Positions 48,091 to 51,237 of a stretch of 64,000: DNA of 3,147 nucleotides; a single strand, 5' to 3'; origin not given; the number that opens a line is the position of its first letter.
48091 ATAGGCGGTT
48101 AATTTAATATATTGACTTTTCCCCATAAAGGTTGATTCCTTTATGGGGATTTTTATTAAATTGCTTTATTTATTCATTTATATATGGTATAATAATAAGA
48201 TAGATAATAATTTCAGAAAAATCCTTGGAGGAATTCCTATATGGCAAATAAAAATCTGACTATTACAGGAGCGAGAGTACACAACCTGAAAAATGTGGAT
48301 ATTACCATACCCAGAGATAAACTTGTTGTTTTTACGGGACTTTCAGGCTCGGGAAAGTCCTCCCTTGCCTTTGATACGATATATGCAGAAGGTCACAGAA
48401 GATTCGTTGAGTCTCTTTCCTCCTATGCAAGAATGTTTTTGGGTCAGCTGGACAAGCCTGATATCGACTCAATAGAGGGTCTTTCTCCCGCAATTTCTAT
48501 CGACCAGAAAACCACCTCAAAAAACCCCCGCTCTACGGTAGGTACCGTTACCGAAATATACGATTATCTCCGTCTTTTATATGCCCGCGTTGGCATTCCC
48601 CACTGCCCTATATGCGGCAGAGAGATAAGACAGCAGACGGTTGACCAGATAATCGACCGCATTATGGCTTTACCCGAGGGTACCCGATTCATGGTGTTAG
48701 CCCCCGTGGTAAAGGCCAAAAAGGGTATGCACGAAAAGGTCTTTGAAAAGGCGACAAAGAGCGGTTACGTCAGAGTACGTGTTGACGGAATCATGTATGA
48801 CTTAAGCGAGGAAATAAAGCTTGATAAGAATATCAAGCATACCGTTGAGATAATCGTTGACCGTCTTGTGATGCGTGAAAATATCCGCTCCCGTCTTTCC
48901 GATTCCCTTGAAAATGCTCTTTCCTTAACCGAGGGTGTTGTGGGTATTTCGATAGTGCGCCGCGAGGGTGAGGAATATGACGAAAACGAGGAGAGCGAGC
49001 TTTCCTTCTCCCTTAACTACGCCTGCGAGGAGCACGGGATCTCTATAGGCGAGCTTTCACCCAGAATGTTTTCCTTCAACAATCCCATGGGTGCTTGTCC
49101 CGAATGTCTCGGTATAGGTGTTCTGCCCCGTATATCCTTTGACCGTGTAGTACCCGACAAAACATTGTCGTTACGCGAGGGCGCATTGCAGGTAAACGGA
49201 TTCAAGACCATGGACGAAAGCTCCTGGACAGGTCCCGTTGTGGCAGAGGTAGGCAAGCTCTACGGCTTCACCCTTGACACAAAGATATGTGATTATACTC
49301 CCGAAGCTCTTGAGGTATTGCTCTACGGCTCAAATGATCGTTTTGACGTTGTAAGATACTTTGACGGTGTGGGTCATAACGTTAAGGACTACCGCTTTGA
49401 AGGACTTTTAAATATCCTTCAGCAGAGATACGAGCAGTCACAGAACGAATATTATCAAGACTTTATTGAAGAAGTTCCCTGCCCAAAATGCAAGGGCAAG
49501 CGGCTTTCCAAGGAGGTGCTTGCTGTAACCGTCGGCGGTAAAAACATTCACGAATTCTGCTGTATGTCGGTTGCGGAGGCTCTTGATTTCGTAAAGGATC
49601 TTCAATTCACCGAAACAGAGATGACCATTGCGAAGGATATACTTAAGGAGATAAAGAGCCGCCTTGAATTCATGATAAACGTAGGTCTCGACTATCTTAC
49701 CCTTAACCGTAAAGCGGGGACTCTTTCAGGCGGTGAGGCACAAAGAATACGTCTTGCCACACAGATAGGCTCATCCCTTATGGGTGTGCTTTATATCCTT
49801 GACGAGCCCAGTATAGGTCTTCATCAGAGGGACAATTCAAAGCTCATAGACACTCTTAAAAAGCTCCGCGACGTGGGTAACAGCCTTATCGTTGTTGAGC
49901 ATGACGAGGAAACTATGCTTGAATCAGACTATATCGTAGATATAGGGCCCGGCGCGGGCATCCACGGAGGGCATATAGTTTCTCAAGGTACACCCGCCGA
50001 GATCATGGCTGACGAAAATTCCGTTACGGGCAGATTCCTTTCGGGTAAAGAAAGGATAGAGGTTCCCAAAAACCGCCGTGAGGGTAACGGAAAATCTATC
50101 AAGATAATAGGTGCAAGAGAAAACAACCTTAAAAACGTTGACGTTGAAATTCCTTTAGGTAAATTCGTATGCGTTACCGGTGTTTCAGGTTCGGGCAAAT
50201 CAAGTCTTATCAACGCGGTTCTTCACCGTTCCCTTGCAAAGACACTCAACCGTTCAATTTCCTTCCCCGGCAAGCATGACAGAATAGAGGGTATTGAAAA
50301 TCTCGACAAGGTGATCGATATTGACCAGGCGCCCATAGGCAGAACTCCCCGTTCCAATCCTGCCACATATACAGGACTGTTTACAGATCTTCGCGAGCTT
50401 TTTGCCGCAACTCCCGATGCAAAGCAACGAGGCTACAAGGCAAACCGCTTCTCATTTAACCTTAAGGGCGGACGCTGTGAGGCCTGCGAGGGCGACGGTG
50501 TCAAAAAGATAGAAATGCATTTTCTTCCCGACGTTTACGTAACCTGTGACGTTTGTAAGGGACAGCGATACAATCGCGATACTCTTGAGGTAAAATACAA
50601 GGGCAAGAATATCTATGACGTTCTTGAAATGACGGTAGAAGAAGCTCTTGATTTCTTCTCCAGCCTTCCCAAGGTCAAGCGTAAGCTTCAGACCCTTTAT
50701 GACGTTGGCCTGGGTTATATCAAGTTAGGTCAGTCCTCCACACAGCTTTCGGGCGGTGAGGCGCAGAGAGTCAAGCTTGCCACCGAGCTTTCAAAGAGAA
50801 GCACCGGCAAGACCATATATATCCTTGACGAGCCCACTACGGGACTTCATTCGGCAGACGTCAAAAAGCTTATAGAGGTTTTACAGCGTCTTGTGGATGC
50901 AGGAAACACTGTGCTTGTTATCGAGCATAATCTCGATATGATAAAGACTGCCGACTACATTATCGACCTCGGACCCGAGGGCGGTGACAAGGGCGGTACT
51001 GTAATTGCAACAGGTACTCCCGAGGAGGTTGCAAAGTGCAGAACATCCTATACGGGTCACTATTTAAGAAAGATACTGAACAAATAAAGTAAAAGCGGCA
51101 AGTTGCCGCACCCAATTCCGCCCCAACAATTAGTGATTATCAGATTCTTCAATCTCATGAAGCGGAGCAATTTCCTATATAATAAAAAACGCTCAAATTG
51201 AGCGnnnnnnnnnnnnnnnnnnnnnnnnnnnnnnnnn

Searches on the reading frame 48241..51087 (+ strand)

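Call 65: search_protein_families(library=pfam, proteins=[window:48241-51087:+], max_evalue=0.00001)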
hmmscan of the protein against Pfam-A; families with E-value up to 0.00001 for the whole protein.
window:48241-51087:+ (948 aa): 10 families
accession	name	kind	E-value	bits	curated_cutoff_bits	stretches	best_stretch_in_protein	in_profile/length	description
PF17760.6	UvrA_inter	-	6.1e-42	142.4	23.3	1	132-238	1-107/109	UvrA interaction domain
PF00005.33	ABC_tran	-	2.6e-22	80.3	25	0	798-867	75-137/137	ABC transporter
PF17755.6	UvrA_DNA-bind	-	1.4e-20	74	23.2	1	301-410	3-109/110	UvrA DNA-binding domain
PF02463.25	SMC_N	-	1.7e-14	54.3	40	0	833-909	134-210/220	RecF/RecN/SMC N terminal domain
PF20703.3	nSTAND1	-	6.6e-08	33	27.1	0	628-669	21-62/379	Novel STAND NTPase 1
PF13191.12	AAA_16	-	8.9e-08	33.2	32.6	0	640-682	24-63/167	AAA ATPase domain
PF13555.12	AAA_29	-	1e-07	32.1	27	0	634-661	16-43/61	P-loop containing region of AAA domain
PF03193.22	RsgA_GTPase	-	4.4e-07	30.3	30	0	610-668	76-134/174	RsgA GTPase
PF13304.12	AAA_21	-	9.9e-07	29.5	27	0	833-884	235-286/304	AAA domain, putative AbiEii toxin, Type IV TA system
PF13175.12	AAA_15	-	3.6e-06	27.3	32.1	0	850-892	322-365/374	AAA ATPase domain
